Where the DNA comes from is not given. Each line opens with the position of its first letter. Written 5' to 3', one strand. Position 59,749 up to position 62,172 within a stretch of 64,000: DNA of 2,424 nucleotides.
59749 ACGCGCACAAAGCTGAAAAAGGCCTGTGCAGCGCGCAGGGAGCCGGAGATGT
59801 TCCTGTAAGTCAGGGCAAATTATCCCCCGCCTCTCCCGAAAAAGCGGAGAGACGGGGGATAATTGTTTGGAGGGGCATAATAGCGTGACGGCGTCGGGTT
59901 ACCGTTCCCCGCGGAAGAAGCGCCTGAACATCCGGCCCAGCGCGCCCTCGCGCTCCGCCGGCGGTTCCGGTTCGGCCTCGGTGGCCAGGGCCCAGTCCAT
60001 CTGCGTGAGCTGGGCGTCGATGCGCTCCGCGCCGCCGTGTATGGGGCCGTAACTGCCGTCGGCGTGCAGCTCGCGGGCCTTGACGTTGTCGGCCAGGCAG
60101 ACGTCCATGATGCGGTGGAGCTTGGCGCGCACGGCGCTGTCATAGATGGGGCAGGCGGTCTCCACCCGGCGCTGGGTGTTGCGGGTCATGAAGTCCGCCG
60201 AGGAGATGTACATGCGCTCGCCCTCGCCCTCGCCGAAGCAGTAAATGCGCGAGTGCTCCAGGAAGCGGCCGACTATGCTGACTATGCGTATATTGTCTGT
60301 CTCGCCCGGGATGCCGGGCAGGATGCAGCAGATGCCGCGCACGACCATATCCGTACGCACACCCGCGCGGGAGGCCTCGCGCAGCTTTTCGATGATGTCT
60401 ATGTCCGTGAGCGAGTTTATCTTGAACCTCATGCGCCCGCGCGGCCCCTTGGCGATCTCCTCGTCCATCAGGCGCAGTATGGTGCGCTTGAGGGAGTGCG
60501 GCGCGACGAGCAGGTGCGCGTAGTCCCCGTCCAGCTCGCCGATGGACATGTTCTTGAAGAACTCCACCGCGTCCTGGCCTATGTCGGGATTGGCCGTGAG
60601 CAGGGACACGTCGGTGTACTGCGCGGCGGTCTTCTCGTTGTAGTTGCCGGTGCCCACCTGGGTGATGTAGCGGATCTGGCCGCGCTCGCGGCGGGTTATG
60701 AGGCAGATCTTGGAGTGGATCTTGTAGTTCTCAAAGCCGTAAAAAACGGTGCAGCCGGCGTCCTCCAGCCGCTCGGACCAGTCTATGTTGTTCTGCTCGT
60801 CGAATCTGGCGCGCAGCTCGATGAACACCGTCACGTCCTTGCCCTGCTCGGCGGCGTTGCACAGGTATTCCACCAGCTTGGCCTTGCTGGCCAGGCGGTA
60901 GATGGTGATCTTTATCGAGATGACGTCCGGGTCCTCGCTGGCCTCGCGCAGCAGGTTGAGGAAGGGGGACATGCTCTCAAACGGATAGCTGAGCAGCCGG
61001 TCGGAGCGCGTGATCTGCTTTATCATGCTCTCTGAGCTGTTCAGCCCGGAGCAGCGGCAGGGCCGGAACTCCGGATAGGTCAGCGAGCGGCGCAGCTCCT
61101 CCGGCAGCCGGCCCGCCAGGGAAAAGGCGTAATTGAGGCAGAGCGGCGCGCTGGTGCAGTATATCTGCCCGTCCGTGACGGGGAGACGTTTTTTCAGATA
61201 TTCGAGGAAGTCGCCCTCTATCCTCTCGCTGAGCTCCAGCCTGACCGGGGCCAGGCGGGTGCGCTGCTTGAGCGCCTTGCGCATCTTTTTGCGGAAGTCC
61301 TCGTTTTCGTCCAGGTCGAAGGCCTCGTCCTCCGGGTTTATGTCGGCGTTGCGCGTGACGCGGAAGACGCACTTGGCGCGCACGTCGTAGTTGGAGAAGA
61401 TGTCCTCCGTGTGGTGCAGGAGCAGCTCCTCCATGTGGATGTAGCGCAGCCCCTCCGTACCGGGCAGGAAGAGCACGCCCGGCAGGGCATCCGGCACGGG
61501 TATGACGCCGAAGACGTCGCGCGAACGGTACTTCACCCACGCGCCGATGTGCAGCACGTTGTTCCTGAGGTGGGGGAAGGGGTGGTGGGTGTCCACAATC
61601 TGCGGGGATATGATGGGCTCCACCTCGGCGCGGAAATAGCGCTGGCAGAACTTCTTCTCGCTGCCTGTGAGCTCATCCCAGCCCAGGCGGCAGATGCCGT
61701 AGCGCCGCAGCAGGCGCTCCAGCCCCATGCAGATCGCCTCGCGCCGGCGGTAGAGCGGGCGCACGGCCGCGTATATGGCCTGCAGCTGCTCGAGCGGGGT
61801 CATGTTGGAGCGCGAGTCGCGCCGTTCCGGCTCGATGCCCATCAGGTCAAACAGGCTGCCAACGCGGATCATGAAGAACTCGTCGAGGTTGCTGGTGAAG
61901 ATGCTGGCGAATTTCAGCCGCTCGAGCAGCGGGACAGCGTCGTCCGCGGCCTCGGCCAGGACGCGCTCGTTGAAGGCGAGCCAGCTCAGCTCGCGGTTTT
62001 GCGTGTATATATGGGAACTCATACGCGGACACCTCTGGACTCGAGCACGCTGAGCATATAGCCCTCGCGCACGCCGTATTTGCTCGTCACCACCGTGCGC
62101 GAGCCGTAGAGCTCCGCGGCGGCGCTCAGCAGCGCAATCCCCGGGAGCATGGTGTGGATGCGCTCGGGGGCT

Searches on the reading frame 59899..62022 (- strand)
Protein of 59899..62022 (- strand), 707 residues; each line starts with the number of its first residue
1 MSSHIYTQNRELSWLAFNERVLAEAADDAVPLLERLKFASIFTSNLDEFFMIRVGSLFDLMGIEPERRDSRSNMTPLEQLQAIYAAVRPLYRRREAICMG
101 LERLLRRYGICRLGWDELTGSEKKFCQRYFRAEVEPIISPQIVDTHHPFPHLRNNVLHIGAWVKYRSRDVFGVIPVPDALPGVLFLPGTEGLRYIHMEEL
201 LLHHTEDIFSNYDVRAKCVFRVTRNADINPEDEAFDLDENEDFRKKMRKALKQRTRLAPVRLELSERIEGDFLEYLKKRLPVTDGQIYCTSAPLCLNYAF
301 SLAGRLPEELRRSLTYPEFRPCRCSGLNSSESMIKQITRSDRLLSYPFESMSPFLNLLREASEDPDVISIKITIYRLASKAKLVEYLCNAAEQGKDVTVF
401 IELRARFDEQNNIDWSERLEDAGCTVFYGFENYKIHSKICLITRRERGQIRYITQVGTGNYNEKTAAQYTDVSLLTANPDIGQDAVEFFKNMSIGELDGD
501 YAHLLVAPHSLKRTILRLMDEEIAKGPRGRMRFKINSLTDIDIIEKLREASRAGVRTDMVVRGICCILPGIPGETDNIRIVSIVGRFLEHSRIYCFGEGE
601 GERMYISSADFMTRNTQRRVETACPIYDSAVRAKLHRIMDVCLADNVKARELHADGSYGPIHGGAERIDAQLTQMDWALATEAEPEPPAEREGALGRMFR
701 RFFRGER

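Call 76: search_protein_families(library=pfam, proteins=[window:59899-62022:-], max_evalue=1e-8)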
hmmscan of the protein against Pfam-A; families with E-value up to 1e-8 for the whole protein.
window:59899-62022:- (707 aa): 5 families
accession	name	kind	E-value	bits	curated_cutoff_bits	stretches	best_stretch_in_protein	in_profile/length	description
PF17941.7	PP_kinase_C_1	-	6e-65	218.3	25.7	1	333-493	2-162/167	Polyphosphate kinase C-terminal domain 1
PF13090.12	PP_kinase_C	-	1.7e-58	197.3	25.8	1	504-670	1-171/172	Polyphosphate kinase C-terminal domain 2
PF02503.22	PP_kinase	-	9.9e-46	156.2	31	1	122-302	2-183/183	Polyphosphate kinase middle domain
PF13089.11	PP_kinase_N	-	1.7e-32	112.3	23.8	1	8-111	2-105/107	Polyphosphate kinase N-terminal domain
PF13091.12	PLDc_2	-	3.3e-11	43.6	27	0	369-492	11-131/132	PLD-like domain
